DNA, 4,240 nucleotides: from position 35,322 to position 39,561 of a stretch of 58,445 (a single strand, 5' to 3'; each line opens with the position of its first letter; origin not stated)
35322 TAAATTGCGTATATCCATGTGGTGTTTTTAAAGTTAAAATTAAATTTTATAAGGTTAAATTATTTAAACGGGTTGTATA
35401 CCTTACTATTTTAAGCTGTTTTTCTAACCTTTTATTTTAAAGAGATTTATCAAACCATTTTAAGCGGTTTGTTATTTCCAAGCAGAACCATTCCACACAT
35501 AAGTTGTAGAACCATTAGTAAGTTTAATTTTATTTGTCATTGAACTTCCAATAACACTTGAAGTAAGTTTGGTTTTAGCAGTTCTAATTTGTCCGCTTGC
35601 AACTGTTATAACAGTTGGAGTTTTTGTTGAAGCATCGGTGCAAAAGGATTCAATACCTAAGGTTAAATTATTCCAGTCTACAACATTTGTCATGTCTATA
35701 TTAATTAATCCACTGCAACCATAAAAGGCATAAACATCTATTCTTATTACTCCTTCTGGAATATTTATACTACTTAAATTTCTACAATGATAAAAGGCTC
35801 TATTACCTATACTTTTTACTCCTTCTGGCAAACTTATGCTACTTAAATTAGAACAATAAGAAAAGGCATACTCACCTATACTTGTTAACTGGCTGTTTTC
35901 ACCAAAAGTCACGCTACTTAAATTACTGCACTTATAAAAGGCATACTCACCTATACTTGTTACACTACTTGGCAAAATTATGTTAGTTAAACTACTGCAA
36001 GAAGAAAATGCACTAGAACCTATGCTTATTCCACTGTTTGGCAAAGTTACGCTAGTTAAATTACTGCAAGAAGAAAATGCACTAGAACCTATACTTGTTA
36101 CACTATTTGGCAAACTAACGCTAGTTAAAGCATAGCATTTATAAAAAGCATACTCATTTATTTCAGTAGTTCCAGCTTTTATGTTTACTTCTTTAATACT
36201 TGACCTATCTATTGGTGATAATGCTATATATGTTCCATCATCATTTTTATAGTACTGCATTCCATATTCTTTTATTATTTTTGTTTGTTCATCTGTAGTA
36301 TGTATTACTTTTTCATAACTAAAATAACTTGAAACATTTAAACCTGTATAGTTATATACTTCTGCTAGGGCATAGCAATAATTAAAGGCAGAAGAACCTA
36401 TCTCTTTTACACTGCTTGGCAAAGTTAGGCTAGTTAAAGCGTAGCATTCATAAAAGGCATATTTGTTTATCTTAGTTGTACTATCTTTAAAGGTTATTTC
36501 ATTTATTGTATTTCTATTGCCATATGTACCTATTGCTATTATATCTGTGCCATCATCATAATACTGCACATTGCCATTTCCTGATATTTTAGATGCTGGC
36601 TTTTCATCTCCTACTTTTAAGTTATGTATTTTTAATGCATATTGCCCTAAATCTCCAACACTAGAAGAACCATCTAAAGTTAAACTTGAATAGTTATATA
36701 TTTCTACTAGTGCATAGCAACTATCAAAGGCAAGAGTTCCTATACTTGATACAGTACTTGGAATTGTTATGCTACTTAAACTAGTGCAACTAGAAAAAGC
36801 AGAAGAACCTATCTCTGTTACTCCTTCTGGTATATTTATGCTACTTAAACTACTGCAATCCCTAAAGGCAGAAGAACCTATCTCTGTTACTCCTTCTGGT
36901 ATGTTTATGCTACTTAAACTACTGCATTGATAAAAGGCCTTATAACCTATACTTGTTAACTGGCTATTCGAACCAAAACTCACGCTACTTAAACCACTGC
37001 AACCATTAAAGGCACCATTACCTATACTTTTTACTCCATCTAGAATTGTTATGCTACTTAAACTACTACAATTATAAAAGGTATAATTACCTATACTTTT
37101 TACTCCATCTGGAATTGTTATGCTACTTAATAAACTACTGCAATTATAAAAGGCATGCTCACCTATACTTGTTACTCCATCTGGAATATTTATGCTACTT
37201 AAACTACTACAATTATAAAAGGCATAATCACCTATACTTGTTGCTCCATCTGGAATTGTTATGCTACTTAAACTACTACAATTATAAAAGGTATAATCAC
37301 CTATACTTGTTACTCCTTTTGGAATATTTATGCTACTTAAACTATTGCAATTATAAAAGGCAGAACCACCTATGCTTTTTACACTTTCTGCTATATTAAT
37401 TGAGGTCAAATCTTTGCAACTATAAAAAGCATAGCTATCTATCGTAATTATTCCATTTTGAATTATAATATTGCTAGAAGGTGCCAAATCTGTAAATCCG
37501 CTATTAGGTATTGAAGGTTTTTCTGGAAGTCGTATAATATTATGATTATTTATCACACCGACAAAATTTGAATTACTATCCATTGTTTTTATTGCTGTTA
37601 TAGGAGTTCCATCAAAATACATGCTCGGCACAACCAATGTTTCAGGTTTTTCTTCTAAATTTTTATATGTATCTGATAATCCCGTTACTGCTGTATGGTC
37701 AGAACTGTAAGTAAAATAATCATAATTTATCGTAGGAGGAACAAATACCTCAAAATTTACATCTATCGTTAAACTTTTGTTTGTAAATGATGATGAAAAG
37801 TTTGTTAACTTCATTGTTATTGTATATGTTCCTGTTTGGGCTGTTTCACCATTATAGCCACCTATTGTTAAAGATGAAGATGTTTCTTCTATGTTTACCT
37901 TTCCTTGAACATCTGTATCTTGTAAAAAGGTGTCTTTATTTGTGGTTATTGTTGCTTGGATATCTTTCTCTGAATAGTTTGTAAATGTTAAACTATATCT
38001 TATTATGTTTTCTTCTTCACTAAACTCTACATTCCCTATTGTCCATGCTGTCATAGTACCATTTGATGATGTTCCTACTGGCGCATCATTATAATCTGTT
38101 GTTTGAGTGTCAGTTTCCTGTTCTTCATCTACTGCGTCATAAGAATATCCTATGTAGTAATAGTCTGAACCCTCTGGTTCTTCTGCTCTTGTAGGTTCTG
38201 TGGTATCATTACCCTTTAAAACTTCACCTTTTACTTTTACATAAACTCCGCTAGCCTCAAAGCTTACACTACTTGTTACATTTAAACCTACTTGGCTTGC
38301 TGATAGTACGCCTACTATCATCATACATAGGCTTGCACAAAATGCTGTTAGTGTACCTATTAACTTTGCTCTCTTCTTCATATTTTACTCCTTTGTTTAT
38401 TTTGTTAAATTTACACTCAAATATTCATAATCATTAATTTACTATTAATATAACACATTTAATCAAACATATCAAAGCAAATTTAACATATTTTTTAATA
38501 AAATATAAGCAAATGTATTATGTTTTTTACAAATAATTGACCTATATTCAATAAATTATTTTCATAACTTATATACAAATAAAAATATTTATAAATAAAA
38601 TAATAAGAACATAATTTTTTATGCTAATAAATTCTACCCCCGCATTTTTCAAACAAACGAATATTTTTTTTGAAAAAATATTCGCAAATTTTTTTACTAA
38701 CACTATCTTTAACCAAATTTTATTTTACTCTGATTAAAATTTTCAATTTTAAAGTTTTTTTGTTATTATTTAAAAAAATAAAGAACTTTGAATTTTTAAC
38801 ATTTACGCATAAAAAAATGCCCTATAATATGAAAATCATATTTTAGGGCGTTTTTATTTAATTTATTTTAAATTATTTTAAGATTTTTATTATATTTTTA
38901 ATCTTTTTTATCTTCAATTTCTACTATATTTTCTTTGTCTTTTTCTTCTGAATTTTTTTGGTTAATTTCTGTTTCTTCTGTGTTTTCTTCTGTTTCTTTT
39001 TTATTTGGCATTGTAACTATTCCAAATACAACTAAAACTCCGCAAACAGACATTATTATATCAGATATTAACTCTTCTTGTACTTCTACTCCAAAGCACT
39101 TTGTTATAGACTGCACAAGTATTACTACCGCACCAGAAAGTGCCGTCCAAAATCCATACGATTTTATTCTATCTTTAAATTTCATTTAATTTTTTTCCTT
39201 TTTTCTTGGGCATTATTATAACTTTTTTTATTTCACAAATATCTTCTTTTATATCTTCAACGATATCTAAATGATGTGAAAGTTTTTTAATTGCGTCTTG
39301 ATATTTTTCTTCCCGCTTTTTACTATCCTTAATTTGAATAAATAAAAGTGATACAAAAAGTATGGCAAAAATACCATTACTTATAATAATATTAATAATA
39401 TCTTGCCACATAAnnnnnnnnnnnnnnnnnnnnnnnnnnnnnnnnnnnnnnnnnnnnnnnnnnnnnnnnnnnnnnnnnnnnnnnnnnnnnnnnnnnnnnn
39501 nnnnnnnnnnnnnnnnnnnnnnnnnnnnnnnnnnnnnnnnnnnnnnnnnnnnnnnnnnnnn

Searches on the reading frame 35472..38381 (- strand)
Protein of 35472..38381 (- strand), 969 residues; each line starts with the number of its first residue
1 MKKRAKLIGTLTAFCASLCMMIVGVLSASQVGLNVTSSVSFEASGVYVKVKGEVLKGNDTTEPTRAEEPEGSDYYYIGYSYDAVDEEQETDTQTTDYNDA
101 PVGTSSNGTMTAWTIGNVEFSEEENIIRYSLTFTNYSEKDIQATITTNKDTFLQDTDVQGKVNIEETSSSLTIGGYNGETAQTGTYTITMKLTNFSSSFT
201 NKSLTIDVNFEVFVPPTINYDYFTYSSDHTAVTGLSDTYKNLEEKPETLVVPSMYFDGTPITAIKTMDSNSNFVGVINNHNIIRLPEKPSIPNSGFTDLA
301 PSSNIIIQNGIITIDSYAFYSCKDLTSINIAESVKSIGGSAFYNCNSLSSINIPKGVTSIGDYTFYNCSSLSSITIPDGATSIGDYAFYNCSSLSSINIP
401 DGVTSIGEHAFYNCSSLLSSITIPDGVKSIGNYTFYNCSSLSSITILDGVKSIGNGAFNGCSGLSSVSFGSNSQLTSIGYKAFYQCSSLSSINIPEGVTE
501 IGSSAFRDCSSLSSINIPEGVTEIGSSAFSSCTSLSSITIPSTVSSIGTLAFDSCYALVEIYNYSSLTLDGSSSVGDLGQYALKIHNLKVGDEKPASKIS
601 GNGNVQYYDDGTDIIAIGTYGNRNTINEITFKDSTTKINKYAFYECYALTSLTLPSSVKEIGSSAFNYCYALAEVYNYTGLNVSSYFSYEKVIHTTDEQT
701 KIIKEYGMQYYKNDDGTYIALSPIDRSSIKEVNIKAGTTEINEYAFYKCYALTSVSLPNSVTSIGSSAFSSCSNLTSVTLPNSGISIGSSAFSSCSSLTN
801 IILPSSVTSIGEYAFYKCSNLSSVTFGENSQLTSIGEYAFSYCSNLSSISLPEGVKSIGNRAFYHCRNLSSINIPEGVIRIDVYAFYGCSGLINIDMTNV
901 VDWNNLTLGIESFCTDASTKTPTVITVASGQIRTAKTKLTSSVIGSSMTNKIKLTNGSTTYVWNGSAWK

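Call 7: search_protein_families(library=pfam, proteins=[window:35472-38381:-], max_evalue=0.01)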
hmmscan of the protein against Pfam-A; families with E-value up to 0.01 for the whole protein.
window:35472-38381:- (969 aa): 3 families
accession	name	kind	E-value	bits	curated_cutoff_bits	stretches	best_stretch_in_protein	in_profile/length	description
PF13306.12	LRR_5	-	1.3e-182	597.6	27.7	7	290-417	2-126/127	BspA type Leucine rich repeat region (6 copies)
PF13855.12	LRR_8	-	2.1e-28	98.3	27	2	451-494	14-56/61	Leucine rich repeat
PF12799.13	LRR_4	-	5.3e-07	30.1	27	0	752-782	3-31/44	Leucine Rich repeats (2 copies)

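Call 8: search_protein_families(library=phrogs, proteins=[window:35472-38381:-], max_evalue=0.001)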
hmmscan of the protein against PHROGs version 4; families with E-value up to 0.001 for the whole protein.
window:35472-38381:- (969 aa): 2 families
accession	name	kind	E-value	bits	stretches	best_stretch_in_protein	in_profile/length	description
phrog_35892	-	unknown function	3.5e-96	324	6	403-559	542-695/1181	-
phrog_18805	-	unknown function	1.9e-79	268.6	6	351-492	261-403/457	-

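Call 54: search_protein_families(library=ncbifam, proteins=[window:35472-38381:-], max_evalue=0.01)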
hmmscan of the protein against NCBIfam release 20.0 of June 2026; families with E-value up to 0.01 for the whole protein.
window:35472-38381:- (969 aa): 3 families
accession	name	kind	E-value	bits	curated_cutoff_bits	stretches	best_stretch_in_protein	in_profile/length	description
NF047961.1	adhesin_HupY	equivalog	2.1e-57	194.9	1250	5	740-840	176-273/978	leucine-rich repeat adhesin HupY/LrrG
NF045861.1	glide_Gli349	exception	4.6e-35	119.8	1750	6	707-800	2650-2751/3169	gliding machinery surface structure protein Gli349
TIGR02167.2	Liste_lipo_26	repeat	7.1e-07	28.8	30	0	364-376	1-13/26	PARCEL repeat-containing surface protein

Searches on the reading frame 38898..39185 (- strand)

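Call 53: search_protein_families(library=phrogs, proteins=[window:38898-39185:-], max_evalue=0.001)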
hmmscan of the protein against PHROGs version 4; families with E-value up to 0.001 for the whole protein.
window:38898-39185:- (95 aa): 2 families
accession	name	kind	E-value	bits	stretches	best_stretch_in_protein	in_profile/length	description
phrog_297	-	lysis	1.1e-14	55.7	1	2-87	10-97/176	holin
phrog_962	-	lysis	7.6e-12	46.5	1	3-91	6-95/152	holin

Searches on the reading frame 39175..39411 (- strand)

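Call 53: search_protein_families(library=phrogs, proteins=[window:39175-39411:-], max_evalue=0.001)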
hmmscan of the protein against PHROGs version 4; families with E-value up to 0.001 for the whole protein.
window:39175-39411:- (78 aa): 2 families
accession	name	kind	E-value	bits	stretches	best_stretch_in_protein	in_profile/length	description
phrog_2429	-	moron, auxiliary metabolic gene and host takeover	2.2e-15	57.7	1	1-65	1-77/82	involved in bacteriocin production or immunity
phrog_1625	-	moron, auxiliary metabolic gene and host takeover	3.9e-05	24.7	1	3-58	4-60/110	involved in bacteriocin production or immunity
